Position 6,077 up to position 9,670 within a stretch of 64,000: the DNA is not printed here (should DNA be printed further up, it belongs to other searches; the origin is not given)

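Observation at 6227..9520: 1097-aa secreted protein: unrecognised N-terminal region fused to irregular LRRs, in a lower-GC patch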

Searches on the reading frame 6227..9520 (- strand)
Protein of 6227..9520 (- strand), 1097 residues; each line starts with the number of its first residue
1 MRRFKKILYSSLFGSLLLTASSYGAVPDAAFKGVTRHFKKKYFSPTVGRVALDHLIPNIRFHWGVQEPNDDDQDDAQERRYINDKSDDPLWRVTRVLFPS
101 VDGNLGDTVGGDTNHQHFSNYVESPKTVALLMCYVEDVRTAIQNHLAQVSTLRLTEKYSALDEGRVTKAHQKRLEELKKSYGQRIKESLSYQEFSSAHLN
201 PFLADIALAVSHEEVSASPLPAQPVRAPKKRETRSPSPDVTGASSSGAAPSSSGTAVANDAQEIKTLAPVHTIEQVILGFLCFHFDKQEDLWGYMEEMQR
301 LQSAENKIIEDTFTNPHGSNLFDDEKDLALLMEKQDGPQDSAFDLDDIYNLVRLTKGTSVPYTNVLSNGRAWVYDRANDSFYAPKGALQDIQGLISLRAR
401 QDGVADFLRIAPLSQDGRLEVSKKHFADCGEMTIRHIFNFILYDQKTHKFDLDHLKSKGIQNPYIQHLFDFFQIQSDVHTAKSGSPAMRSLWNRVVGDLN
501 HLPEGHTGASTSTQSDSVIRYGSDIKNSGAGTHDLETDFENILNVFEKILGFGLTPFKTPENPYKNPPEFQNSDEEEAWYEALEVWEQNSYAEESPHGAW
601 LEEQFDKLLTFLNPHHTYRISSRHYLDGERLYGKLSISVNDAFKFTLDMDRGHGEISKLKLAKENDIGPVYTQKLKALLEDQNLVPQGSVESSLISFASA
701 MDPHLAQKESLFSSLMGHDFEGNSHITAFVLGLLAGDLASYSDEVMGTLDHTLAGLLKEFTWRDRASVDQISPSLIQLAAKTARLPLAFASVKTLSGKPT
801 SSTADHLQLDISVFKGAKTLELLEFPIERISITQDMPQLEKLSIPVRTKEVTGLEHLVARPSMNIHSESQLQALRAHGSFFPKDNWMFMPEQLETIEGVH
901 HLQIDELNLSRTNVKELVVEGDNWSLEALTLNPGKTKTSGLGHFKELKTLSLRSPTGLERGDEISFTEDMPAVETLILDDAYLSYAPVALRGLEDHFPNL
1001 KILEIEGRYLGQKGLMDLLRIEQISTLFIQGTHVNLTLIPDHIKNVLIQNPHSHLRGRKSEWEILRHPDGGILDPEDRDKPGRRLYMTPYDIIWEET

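Call 5: search_protein_families(library=pfam, proteins=[window:6227-9520:-], max_evalue=1)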
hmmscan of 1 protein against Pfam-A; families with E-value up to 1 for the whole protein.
window:6227-9520:- (1097 aa): 0 families

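Call 6: search_protein_families(library=ncbifam, proteins=[window:6227-9520:-], max_evalue=1)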
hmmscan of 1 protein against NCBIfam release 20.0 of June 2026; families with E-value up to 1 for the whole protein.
window:6227-9520:- (1097 aa): 0 families

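Call 7: search_solved_structures(query=window:6227-9520:-, max_evalue=1)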
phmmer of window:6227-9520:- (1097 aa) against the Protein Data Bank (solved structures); distinct sequences matched with E-value up to 1: 0.

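Call 8: find_homologous_proteins(query=window:6227-9520:-)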
Query window:6227-9520:- (1097 aa): 13 proteins with E <= 0.001 among 8000 candidates.
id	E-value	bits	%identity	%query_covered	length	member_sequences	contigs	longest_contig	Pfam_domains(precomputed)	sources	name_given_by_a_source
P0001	0.0e+0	2515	100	100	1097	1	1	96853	-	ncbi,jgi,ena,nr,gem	ncbi:MAG: hypothetical protein LCH26_00150 [Proteobacteria bacterium]|nr:hypothetical protein [Pseud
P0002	0.0e+0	1053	47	90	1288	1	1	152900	-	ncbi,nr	ncbi:MAG: hypothetical protein C0514_04260 [Candidatus Puniceispirillum sp.]|nr:hypothetical protein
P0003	3.3e-150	521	37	78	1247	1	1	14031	-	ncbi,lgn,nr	ncbi:MAG: hypothetical protein K2Y08_07945 [Alphaproteobacteria bacterium]|nr:hypothetical protein [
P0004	2.3e-143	498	33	97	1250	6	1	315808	PF23952.2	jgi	jgi:hypothetical protein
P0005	1.4e-137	479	36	77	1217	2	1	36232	-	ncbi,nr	ncbi:MAG: hypothetical protein K2X28_08065 [Alphaproteobacteria bacterium]|nr:hypothetical protein [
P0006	3.9e-136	474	36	77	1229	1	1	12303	-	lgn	-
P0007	2.7e-103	365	40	51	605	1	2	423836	-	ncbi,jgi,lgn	jgi:hypothetical protein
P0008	3.9e-89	318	36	51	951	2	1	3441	PF12799.14,PF23952.2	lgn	-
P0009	1.5e-53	201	27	89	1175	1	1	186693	PF23598.2,PF12799.14,PF13855.13,PF23952.2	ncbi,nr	ncbi:MAG: hypothetical protein JSR85_07095 [Proteobacteria bacterium]|nr:hypothetical protein [Pseud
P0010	8.1e-47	178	27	68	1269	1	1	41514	PF12799.14,PF13855.13,PF23952.2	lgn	-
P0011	1.7e-38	151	24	67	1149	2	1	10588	PF12799.14,PF23952.2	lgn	-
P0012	4.2e-35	139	27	36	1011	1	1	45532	PF13516.13,PF27087.1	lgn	-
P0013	1.5e-19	88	25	60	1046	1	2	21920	PF23952.2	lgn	-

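Call 10: search_protein_families(library=pfam, alignment_id=A1, max_evalue=0.1)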
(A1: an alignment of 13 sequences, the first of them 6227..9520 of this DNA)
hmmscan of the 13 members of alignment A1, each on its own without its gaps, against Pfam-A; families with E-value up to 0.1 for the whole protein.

A. member 1, window:6227-9520:- (1097 aa): 0 families

B. families by the number of members that match (of 13 scanned): 13 families
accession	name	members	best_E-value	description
PF23952.1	LRR_EndoS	9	6.3e-24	Endo-beta-N-acetylglucosaminidase EndoS LRR domain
PF12799.13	LRR_4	7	5.9e-36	Leucine Rich repeats (2 copies)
PF25013.1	LRR_Zer-1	5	4.4e-05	Zer-1-like, Leucine-rich repeats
PF13855.12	LRR_8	2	3.1e-21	Leucine rich repeat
PF13306.12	LRR_5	2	5.8e-05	BspA type Leucine rich repeat region (6 copies)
PF25019.1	LRR_R13L1-DRL21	2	0.031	R13L1/DRL21 LRRs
PF13516.12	LRR_6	1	7.1e-21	Leucine Rich repeat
PF23598.1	LRR_14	1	9.6e-13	Leucine-rich repeat region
PF14580.12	LRR_9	1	0.00039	Leucine-rich repeat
PF24962.1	DUF7767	1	0.00083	Domain of unknown function (DUF7767)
PF07725.18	LRR_3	1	0.071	Leucine Rich Repeat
PF24720.1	DUF7673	1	0.077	Family of unknown function (DUF7673)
PF03721.20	UDPG_MGDP_dh_N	1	0.098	UDP-glucose/GDP-mannose dehydrogenase family, NAD binding domain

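Call 11: search_solved_structures(query=A1, max_evalue=10)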
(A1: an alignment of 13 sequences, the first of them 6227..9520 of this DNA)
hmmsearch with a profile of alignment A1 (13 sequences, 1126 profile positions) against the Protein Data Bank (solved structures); distinct sequences matched with E-value up to 10: 217 (the best 60 are shown).
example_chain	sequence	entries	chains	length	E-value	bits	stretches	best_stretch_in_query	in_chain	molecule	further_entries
6hlu_A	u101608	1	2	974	9.9e-32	113.2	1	646-1025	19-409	Rab family protein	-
8r4b_A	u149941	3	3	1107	7.5e-31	110.3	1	680-1025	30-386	Rab family protein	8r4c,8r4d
5il7_A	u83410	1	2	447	3.1e-30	108.3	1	686-1025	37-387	Rab family protein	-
2omv_A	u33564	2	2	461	1.2e-28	103.1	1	683-1024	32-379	Internalin-A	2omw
2omu_A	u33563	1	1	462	3.1e-28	101.7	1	683-1024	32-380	Internalin-A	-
2omz_A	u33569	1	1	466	4e-28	101.3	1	683-1024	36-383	Internalin-A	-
2omy_A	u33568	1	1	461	4.3e-28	101.2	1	697-989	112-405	Internalin-A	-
1o6s_A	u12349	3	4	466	6.1e-28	100.7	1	697-989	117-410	INTERNALIN A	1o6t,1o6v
8h62_A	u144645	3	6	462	6.2e-28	100.7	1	697-989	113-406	Internalin A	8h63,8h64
2omx_A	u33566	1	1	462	7.5e-28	100.4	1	684-1023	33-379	Internalin-A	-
2omt_A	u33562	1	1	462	9.8e-28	100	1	683-1023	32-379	Internalin-A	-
4fmz_A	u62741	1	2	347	1.3e-24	89.6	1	764-1066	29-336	Internalin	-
4r5c_A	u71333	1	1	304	1.3e-21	79.7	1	790-1044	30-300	Leucine rich repeat protein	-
8b5r_S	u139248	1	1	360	3.1e-21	78.5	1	688-919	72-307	Protein phosphatase 1 regulatory subunit 7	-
6hkw_A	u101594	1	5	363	3.2e-21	78.4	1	688-919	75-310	Protein phosphatase 1 regulatory subunit 7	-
4r5d_A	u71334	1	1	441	5.1e-13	51.3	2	791-1050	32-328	Leucine rich repeat protein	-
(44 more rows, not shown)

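Call 26: search_protein_families(library=pfam, alignment_id=A3, max_evalue=0.01)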
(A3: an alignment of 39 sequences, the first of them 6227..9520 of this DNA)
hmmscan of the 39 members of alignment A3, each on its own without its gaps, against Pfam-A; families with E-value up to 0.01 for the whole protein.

A. member 1, window:6227-9520:- (1097 aa): 0 families

B. families by the number of members that match (of 39 scanned): 21 families
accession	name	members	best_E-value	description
PF12799.13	LRR_4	25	6.8e-53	Leucine Rich repeats (2 copies)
PF23952.1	LRR_EndoS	20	3.9e-37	Endo-beta-N-acetylglucosaminidase EndoS LRR domain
PF13855.12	LRR_8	12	1.3e-24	Leucine rich repeat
PF13516.12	LRR_6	10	3e-41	Leucine Rich repeat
PF25013.1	LRR_Zer-1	9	2.6e-13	Zer-1-like, Leucine-rich repeats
PF25019.1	LRR_R13L1-DRL21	9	1.4e-08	R13L1/DRL21 LRRs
PF13306.12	LRR_5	8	7e-12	BspA type Leucine rich repeat region (6 copies)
PF00560.39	LRR_1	6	1e-09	Leucine Rich Repeat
PF23598.1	LRR_14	4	4e-16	Leucine-rich repeat region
PF24758.1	LRR_At5g56370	4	6e-07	FBD-associated F-box protein At5g56370, LRR repeats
PF23622.1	LRR_At1g61320_AtMIF1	2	2.6e-09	At1g61320/AtMIF1, LRR domain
PF14580.12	LRR_9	2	0.00042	Leucine-rich repeat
PF21832.1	DUF6892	2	0.004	Family of unknown function (DUF6892)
PF24048.1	LRR_NXF1-5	1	0.00021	NXF1/2/3/5 leucine-rich repeat domain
PF05632.16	DUF792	1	0.0012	Borrelia burgdorferi protein of unknown function (DUF792)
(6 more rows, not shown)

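Call 49: predict_structure(alignment_id=A3)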
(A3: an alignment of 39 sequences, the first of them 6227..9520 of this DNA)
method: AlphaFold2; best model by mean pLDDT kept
length: 1097 residues; sequences in the alignment: 39
mean_pLDDT: 74.3   pTM: 0.76
mean pLDDT of the five models: 74.3, 71.7, 71.6, 71.2, 69.5
residues with pLDDT >= 90: 254; 70-90: 480; 50-70: 197; < 50: 166
segments of 3 or more residues with pLDDT < 50: 17-23, 72-76, 161-165, 221-262, 318-321, 417-422, 507-512, 524-528, 860-868, 879-900, 981-985, 1052-1091, 1094-1097
pLDDT, mean of each block of 10 residues (from residue 1): 60 51 62 86 92 90 80 57 89 92 77 71 92 93 80 54 59 88 89 75 93 70 44 38 32 36 69 95 88 91 81 60 61 66 80 74 83 87 77 73 55 50 73 95 85 91 89 84 86 92 58 68 58 86 95 83 70 81 69 78 96 95 86 94 91 88 66 77 75 74 68 81 88 87 87 90 87 92 92 87 68 91 84 85 82 70 42 68 39 36 76 74 82 76 89 67 78 87 52 85 75 72 82 65 70 40 34 39 34 43
secondary structure, 60 per line:
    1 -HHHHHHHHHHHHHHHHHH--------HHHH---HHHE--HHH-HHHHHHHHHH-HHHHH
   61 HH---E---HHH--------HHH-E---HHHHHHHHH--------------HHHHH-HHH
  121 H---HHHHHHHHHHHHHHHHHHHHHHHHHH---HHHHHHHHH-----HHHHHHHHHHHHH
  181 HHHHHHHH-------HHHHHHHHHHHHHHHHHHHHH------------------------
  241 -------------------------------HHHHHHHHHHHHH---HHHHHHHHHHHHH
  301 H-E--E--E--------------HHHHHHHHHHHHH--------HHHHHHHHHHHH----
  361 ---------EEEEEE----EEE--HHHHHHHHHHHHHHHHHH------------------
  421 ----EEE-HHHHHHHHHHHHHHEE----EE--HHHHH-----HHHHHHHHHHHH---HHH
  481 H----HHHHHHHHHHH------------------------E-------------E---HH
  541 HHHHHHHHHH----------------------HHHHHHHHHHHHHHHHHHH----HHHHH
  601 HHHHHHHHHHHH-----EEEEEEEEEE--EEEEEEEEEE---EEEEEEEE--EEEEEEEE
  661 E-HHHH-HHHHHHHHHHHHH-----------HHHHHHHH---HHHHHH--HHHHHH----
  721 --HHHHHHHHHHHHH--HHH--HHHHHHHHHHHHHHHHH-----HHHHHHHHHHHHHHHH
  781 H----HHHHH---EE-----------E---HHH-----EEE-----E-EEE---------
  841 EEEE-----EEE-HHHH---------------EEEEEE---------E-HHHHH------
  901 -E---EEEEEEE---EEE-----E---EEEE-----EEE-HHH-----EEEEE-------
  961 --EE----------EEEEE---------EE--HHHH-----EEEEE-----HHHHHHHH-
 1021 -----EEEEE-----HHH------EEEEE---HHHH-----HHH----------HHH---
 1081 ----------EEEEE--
elements in order (helices of 4 or more, strands of 3 or more residues): H2-19 H28-31 H45-54 H56-62 H89-97 H112-116 H118-121 H125-150 H154-162 H168-188 H196-216 H272-284 H288-301 H324-336 H345-356 E370-375 E380-382 H385-402 E425-427 H429-442 H453-457 H463-474 H478-481 H486-496 H539-550 H573-591 H596-612 E618-627 E630-639 E643-650 E653-661 H663-666 H668-680 H692-699 H703-708 H711-716 H723-735 H743-759 H765-781 H786-790 E819-821 E829-831 E841-844 E850-852 H854-857 E873-878 H890-894 E906-912 E916-918 E928-931 E937-939 E949-953 E975-979 H993-996 E1002-1006 H1012-1019 E1026-1030 E1045-1049 H1053-1056 E1091-1095

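Call 67: fold_search(model_id=the predicted structure, library=pdb)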
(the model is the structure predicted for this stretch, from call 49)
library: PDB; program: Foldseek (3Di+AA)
matches with E <= 10: 364; with E <= 0.001: 4
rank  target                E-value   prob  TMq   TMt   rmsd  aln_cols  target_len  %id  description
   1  6hkw_A                2.4e-04  1.00  0.16  0.48   6.1       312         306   15  Crystal structure of human SDS22 (released 2019-01-30)
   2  7wbt_A                3.0e-04  0.99  0.17  0.20  25.3       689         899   11  Crystal structure of bovine NLRP9 (released 2022-04-06)
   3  4kxf_F                4.2e-04  0.89  0.14  0.16  24.9       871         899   10  Crystal structure of NLRC4 reveals its autoinhibition mechanism (released 2013-07-24)
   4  4u06                  9.4e-04  0.99  0.12  0.26  10.8       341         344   12  Structure of Leptospira interrogans LRR protein LIC10831 (released 2015-06-03)
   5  4fmz_A                1.1e-03  1.00  0.15  0.36   8.7       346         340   10  Crystal structure of an internalin (inlF) from Listeria monocytogenes str. 4b F2365 at 1.91 A resolution (released 2012-07-25)
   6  6nig_D                1.1e-03  1.00  0.14  0.25   8.8       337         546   13  Crystal structure of the human TLR2-Diprovocim complex (released 2019-04-17)
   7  4c2a_B                1.4e-03  0.99  0.10  0.30  10.1       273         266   16  Crystal Structure of High-Affinity von Willebrand Factor A1 domain with R1306Q and I1309V Mutations in Complex with Hi (released 2014-01-08)
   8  4fmz_B                2.0e-03  0.99  0.14  0.33  10.2       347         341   11  Crystal structure of an internalin (inlF) from Listeria monocytogenes str. 4b F2365 at 1.91 A resolution (released 2012-07-25)
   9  8f77_A                3.7e-03  0.77  0.14  0.18  30.0       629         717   12  LRRC8A(T48D):C conformation 2 top focus (released 2023-03-08)
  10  4r5c                  3.8e-03  1.00  0.15  0.46   6.5       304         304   15  Crystal structure of computational designed leucine rich repeats DLRR_E in space group of P212121 (released 2015-01-07)
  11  1m0z_A                4.0e-03  0.99  0.10  0.30  10.9       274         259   15  Crystal Structure of the von Willebrand Factor Binding Domain of Glycoprotein Ib alpha (released 2002-08-28)
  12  4aw4_B                4.2e-03  1.00  0.12  0.30   7.5       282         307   12  Engineered variant of Listeria monocytogenes InlB internalin domain with an additional leucine rich repeat inserted (released 2012-08-15)
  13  8s9h_A                4.2e-03  0.98  0.14  0.18  11.1       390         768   14  Crystal structure of monkey TLR7 ectodomain with compound 14 (released 2024-02-07)
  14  4q62                  4.6e-03  1.00  0.18  0.42   8.7       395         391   16  Crystal Structure of Leucine-rich repeat- and Coiled coil-containing Protein from Legionella pneumophila (released 2014-05-07)
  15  4kxf_B                5.3e-03  0.57  0.11  0.13  22.1       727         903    9  Crystal structure of NLRC4 reveals its autoinhibition mechanism (released 2013-07-24)
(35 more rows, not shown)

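Call 89: find_encoding_contigs(protein=P0001, flank=2000, max_places=3)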
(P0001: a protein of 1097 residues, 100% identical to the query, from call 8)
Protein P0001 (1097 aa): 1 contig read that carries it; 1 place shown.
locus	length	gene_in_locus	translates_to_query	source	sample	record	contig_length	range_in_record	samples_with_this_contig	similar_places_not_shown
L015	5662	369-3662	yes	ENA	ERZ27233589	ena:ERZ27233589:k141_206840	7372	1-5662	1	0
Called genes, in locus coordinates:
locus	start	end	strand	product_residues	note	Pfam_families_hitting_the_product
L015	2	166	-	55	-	?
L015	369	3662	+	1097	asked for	-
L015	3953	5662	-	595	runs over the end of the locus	PF00082:Peptidase_S8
